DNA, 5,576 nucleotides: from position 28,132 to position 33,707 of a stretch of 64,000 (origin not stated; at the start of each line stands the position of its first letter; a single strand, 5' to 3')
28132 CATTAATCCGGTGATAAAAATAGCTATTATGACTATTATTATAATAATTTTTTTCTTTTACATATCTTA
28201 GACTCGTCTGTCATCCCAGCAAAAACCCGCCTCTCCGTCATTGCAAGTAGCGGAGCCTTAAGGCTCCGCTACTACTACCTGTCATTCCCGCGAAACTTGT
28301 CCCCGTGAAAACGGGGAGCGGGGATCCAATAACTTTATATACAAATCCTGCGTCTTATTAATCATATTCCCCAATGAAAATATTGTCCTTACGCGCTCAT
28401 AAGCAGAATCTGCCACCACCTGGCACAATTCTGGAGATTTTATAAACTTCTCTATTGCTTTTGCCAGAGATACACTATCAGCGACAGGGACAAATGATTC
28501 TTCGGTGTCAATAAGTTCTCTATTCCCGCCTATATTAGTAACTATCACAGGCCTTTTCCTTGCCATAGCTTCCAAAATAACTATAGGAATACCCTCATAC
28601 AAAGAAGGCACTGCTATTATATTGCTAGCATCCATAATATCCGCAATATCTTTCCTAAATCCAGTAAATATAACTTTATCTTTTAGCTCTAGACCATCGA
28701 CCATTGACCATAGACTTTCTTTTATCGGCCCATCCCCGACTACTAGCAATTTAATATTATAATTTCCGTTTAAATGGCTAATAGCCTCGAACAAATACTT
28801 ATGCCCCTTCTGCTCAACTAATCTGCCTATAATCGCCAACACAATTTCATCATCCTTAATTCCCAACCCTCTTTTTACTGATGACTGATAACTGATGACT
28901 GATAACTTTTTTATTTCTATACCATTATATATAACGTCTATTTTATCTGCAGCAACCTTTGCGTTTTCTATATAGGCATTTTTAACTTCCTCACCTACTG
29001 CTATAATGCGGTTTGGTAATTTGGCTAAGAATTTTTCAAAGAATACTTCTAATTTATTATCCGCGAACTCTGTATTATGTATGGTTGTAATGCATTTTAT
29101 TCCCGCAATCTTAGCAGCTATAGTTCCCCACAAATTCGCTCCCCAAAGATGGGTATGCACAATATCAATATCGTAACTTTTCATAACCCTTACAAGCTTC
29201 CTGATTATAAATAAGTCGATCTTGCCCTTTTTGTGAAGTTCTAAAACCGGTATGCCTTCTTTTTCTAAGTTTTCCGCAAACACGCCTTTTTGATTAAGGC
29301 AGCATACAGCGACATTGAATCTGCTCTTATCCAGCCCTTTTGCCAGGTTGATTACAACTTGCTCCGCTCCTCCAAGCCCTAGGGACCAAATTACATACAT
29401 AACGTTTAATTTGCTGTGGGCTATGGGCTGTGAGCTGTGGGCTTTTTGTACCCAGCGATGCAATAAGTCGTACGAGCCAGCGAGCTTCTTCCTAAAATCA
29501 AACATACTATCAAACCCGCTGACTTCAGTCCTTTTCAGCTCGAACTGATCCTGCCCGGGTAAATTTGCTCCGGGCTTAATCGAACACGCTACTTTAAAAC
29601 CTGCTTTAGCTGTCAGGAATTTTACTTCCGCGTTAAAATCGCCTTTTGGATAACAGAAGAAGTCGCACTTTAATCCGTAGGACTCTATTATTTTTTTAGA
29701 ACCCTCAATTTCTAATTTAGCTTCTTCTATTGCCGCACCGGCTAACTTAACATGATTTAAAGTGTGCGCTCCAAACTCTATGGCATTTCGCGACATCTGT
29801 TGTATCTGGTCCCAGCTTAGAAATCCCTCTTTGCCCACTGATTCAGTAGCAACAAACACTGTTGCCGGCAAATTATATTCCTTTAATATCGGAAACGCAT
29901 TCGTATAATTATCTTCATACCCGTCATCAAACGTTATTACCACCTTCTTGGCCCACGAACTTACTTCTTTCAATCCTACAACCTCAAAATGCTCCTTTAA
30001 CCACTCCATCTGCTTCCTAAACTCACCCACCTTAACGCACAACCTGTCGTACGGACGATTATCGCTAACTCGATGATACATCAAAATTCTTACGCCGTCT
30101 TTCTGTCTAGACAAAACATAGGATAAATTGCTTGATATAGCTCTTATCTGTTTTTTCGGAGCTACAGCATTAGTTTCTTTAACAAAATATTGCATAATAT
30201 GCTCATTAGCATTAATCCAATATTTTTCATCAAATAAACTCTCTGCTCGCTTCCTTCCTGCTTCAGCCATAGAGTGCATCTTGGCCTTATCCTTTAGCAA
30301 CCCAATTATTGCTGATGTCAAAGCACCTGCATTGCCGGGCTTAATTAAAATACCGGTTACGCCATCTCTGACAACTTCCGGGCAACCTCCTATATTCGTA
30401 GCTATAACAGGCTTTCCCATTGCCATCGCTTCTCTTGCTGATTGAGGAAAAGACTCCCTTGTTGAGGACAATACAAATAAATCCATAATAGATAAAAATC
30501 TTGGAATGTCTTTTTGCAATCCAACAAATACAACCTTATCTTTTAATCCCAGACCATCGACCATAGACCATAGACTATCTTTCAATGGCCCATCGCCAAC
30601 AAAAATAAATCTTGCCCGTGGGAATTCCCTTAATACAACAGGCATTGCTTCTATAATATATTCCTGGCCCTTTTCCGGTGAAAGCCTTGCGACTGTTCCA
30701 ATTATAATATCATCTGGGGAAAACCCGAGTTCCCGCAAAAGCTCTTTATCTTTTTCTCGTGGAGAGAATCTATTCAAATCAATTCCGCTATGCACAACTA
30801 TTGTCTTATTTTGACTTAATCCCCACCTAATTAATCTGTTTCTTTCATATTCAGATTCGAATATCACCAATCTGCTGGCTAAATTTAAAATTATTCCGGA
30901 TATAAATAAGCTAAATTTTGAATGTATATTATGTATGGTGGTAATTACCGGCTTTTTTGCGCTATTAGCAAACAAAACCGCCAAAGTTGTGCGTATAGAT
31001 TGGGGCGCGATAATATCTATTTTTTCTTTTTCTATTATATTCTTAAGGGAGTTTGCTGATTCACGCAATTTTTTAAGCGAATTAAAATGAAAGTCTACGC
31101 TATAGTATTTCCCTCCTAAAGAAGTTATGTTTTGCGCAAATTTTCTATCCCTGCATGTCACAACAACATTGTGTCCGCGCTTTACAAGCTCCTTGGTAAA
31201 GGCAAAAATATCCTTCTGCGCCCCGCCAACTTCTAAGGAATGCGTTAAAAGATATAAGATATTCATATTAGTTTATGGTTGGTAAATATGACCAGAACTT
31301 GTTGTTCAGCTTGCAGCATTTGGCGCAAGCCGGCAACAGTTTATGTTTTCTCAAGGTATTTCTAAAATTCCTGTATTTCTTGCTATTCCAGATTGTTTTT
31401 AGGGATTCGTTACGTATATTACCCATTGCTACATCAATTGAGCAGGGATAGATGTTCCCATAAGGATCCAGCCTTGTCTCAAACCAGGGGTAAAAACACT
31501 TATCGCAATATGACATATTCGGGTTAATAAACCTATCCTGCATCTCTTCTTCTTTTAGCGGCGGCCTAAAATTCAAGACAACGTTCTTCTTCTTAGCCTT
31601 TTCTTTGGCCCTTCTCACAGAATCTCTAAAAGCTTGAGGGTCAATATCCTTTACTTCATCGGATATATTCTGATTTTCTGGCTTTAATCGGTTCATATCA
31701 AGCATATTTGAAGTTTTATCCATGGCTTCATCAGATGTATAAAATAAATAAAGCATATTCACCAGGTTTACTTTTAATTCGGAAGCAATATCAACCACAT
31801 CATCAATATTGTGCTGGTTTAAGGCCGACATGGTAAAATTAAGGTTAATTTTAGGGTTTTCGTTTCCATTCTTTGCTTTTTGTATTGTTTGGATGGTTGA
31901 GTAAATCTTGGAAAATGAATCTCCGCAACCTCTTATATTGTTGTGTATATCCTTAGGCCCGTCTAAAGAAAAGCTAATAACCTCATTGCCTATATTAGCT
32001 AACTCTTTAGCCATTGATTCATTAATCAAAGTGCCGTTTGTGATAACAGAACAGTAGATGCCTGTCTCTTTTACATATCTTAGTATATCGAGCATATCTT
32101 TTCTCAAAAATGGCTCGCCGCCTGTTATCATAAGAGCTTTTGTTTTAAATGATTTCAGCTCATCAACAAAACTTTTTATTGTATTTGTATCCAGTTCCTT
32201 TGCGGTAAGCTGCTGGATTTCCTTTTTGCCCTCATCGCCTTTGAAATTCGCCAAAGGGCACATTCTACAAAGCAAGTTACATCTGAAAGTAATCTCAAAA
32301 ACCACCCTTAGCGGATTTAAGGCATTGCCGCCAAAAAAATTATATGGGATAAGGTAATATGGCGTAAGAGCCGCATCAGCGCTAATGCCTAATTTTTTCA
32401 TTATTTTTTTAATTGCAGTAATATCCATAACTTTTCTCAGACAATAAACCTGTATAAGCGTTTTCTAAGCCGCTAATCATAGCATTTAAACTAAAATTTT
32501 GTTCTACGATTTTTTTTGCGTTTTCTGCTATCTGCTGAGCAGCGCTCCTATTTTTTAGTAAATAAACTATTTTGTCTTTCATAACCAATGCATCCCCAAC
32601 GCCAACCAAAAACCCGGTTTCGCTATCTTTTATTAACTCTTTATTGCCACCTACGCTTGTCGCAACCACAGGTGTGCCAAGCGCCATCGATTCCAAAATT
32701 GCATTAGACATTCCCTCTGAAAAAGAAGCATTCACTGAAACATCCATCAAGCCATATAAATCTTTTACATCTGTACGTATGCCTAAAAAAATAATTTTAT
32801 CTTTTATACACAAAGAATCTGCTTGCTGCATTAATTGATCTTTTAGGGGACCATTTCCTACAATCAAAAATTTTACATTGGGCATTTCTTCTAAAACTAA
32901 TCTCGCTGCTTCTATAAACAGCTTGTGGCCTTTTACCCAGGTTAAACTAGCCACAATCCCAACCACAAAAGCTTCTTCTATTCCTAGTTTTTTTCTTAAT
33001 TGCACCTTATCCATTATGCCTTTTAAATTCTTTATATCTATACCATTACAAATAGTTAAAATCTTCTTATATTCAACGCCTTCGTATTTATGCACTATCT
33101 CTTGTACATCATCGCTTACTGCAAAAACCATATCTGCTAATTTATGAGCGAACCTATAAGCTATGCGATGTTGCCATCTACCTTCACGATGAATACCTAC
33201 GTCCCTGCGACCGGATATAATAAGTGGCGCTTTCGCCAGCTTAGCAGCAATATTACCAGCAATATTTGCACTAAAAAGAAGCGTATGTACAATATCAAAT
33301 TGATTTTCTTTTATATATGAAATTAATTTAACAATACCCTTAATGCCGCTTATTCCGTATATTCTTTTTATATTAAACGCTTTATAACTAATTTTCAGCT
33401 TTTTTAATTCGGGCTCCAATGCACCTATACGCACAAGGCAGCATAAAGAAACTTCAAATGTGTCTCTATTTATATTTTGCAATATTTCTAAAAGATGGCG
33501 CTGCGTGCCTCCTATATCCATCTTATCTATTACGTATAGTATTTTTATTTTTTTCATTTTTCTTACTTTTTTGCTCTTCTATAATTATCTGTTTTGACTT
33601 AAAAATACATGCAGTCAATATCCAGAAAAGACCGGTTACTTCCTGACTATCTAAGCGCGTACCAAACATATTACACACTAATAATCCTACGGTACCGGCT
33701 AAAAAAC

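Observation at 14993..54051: Complete PEP-CTERM/exosortase exopolysaccharide locus next to rpoN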

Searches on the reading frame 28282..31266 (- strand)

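Call 4: search_protein_families(library=ncbifam, proteins=[window:28282-31266:-], max_evalue=0.00001)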
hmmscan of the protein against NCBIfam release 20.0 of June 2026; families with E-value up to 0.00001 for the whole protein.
window:28282-31266:- (994 aa): 53 families (the best 25 are shown)
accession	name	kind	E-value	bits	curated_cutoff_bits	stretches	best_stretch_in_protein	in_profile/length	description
TIGR03088.1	stp2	hypoth_equivalog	6.3e-106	354.6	409.05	2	621-980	3-374/374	TIGR03088 family PEP-CTERM/XrtA system glycosyltransferase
TIGR03999.1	thiol_BshA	equivalog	1e-76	258.4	273.7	2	24-359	22-371/375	N-acetyl-alpha-D-glucosaminyl L-malate synthase BshA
TIGR02149.1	glgA_Coryne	subfamily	6.3e-56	190.2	302.4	2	632-979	16-390/391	glycogen synthase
NF041876.1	EPS_EpsE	equivalog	1.1e-54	186.1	400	2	153-348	186-383/389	exopolysaccharide biosynthesis GT4 family glycosyltransferase EpsE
NF047684.1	TeichurnBiosyTuaC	equivalog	4.6e-52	177.3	550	2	748-979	162-389/391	teichuronic acid biosynthesis protein TuaC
TIGR04063.1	stp3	hypoth_equivalog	8.6e-52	176.3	442.05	2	141-343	168-377/397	TIGR04063 family PEP-CTERM/XrtA system glycosyltransferase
NF050063.1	ProtGlycPglJ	equivalog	4.2e-51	174.3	500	2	625-961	7-349/363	N-acetylgalactosamine-N,N'-diacetylbacillosaminyl-diphospho-undecaprenol 4-alpha-N-acetylgalactosaminyltransferase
TIGR03449.1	mycothiol_MshA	equivalog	4.4e-49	167.4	462.5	2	126-344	161-387/406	D-inositol-3-phosphate glycosyltransferase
TIGR04157.1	glyco_rSAM_CFB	subfamily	2.5e-46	158.5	400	2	134-358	173-402/406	TIGR04157 family glycosyltransferase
NF011726.0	PRK15179.1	equivalog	1.6e-43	149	733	2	186-346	517-679/694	Vi polysaccharide biosynthesis protein TviE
NF038011.1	PelF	equivalog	1.5e-42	146.3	100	2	80-353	210-484/489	GT4 family glycosyltransferase PelF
NF038298.1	EPS_HpsO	equivalog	1.7e-39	135.7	575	2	147-346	163-372/388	hormogonium polysaccharide biosynthesis glycosyltransferase HpsO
NF041010.1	glycosy_Agl16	equivalog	6.4e-34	117.4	575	2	91-341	91-332/352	glycosylation protein Agl16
NF053787.1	GlcN_PG_synth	equivalog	1.6e-32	112.8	480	2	134-349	147-347/361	N-acetylglucosaminyl phosphatidylglycerol synthase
NF047880.1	glyco_SdgA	exception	1.6e-32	112.7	800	2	190-348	319-478/488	serine-aspartate repeat adhesin O-glycosyltransferase SdgA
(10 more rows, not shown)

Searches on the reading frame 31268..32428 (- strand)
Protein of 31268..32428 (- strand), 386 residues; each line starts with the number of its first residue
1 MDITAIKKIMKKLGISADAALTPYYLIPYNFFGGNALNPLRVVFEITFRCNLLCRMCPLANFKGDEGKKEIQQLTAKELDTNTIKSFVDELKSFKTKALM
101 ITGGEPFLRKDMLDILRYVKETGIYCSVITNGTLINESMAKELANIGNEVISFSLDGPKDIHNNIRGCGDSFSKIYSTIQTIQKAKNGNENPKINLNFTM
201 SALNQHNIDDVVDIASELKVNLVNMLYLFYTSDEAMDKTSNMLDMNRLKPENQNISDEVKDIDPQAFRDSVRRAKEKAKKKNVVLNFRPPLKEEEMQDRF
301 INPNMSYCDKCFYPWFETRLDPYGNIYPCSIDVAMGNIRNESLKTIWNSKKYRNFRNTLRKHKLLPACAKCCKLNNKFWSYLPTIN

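Call 4: search_protein_families(library=ncbifam, proteins=[window:31268-32428:-], max_evalue=0.00001)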
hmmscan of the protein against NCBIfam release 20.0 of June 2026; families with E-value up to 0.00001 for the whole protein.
window:31268-32428:- (386 aa): 62 families (the best 25 are shown)
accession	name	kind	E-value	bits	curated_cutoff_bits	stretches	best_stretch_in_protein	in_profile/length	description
TIGR04545.1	rSAM_ahbD_hemeb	equivalog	3.4e-34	118.8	500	1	42-232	2-179/339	heme b synthase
TIGR04054.1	rSAM_NirJ1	equivalog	7e-33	113.8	650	1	42-375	38-356/387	putative heme d1 biosynthesis radical SAM protein NirJ1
TIGR04317.1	W_rSAM_matur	equivalog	9.2e-33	113.8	380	2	41-247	5-205/349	tungsten cofactor oxidoreductase radical SAM maturase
NF033640.1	N_Twi_rSAM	subfamily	2.2e-31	109.4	170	2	48-298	119-370/398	twitch domain-containing radical SAM protein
TIGR04051.1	rSAM_NirJ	equivalog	4.7e-31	108.1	515.45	1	42-238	4-186/354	heme d1 biosynthesis radical SAM protein NirJ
TIGR04546.1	rSAM_ahbC_deAc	equivalog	6.9e-31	107.4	650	1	42-234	41-219/390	12,18-didecarboxysiroheme deacetylase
TIGR04053.2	TIGR04053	equivalog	5.1e-29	101.7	395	1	38-371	6-335/366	TIGR04053 family radical SAM/SPASM domain-containing protein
TIGR04347.1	pseudo_SAM_Halo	equivalog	5.2e-27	95.1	525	1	42-235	40-219/390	TIGR04347 family pseudo-SAM/SPASM protein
NF045574.1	sacti_mat_StsB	exception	2.7e-25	89.1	625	1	42-227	98-268/466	StsB family radical SAM/SPASM domain sactipeptide maturase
TIGR04055.1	rSAM_NirJ2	equivalog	5.1e-25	88.7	500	1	44-372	4-295/326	putative heme d1 biosynthesis radical SAM protein NirJ2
NF050035.1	rSAM_WgK_link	exception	1.7e-24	86.5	650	1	38-230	7-186/367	radical SAM/SPASM peptide maturase WgkB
TIGR02109.1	PQQ_syn_pqqE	equivalog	4.8e-24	85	381.35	1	38-375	5-305/358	pyrroloquinoline quinone biosynthesis protein PqqE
TIGR02668.1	moaA_archaeal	equivalog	3e-23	82.3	325.25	1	37-260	9-218/303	GTP 3',8-cyclase MoaA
TIGR03962.1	mycofact_rSAM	equivalog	6.4e-23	81.5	265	1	39-220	11-178/339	mycofactocin radical SAM maturase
NF001199.0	PRK00164.2-1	equivalog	2.2e-22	79.6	231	1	40-260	14-221/308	GTP 3',8-cyclase MoaA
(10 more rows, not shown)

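Call 33: search_protein_families(library=pfam, proteins=[window:31268-32428:-], max_evalue=0.001)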
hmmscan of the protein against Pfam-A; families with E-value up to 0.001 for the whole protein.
window:31268-32428:- (386 aa): 3 families
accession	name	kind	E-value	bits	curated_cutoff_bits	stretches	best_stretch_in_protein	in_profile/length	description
PF04055.27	Radical_SAM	-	2.3e-21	77.1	29.5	1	45-215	2-163/166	Radical SAM superfamily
PF13186.11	SPASM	-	6.9e-16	58.7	21.5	1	311-371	1-66/67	Iron-sulfur cluster-binding domain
PF13353.11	Fer4_12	-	4.8e-06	27.4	22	1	49-158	14-116/137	4Fe-4S single cluster domain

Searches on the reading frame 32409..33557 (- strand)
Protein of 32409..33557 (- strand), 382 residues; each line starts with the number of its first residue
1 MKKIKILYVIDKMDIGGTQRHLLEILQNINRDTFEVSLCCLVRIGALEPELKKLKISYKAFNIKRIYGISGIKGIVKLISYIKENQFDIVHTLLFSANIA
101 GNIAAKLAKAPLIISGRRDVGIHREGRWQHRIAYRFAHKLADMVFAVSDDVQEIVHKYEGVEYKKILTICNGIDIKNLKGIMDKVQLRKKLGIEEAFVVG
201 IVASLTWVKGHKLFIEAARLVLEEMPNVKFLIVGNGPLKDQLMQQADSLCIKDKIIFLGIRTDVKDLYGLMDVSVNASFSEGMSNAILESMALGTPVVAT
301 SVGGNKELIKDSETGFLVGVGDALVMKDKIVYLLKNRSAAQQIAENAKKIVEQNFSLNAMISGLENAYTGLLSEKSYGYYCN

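Call 4: search_protein_families(library=ncbifam, proteins=[window:32409-33557:-], max_evalue=0.00001)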
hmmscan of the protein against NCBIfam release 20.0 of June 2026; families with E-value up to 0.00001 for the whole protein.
window:32409-33557:- (382 aa): 34 families (the best 25 are shown)
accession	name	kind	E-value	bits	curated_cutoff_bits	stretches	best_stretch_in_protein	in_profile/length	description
TIGR03088.1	stp2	hypoth_equivalog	2.1e-56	191.6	409.05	1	5-371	3-373/374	TIGR03088 family PEP-CTERM/XrtA system glycosyltransferase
TIGR04063.1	stp3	hypoth_equivalog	9.3e-36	123.6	442.05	1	82-372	88-396/397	TIGR04063 family PEP-CTERM/XrtA system glycosyltransferase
TIGR03999.1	thiol_BshA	equivalog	9.5e-36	123.5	273.7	1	130-372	134-374/375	N-acetyl-alpha-D-glucosaminyl L-malate synthase BshA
NF011726.0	PRK15179.1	equivalog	5.8e-32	110.8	733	1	72-363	386-686/694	Vi polysaccharide biosynthesis protein TviE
TIGR04157.1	glyco_rSAM_CFB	subfamily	1e-30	107.1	400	1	137-366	166-404/406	TIGR04157 family glycosyltransferase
NF050056.1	ProtGlycPglH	equivalog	1.8e-28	99.6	600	1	4-358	1-340/354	GalNAc-alpha-(1->4)-GalNAc-alpha-(1->3)-diNAcBac-PP-undecaprenol alpha-1,4-N-acetyl-D-galactosaminyltransferase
NF041876.1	EPS_EpsE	equivalog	7.6e-28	97.8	400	1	139-358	160-383/389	exopolysaccharide biosynthesis GT4 family glycosyltransferase EpsE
NF038229.1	Glyco4_Geo_Pelo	equivalog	1.4e-25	90.1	400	1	81-371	50-336/338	GPMC system family 4 glycosyltransferase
TIGR03449.1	mycothiol_MshA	equivalog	7.4e-25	87.7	462.5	1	85-371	101-403/406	D-inositol-3-phosphate glycosyltransferase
NF047684.1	TeichurnBiosyTuaC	equivalog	4.8e-24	85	550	1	86-371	108-389/391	teichuronic acid biosynthesis protein TuaC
TIGR02149.1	glgA_Coryne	subfamily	1.2e-23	83.8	302.4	1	85-361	82-380/391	glycogen synthase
NF038011.1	PelF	equivalog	7.4e-21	74.7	100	1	137-364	254-485/489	GT4 family glycosyltransferase PelF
NF050063.1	ProtGlycPglJ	equivalog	7.4e-21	74.7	500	1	131-351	135-347/363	N-acetylgalactosamine-N,N'-diacetylbacillosaminyl-diphospho-undecaprenol 4-alpha-N-acetylgalactosaminyltransferase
NF047880.1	glyco_SdgA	exception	5.1e-19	68.2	800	1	202-354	321-474/488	serine-aspartate repeat adhesin O-glycosyltransferase SdgA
NF046085.1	XrtY_assoc_Gly1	equivalog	1.4e-15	57.1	400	1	95-369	109-382/387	XrtY-associated glycosyltransferase XYAG1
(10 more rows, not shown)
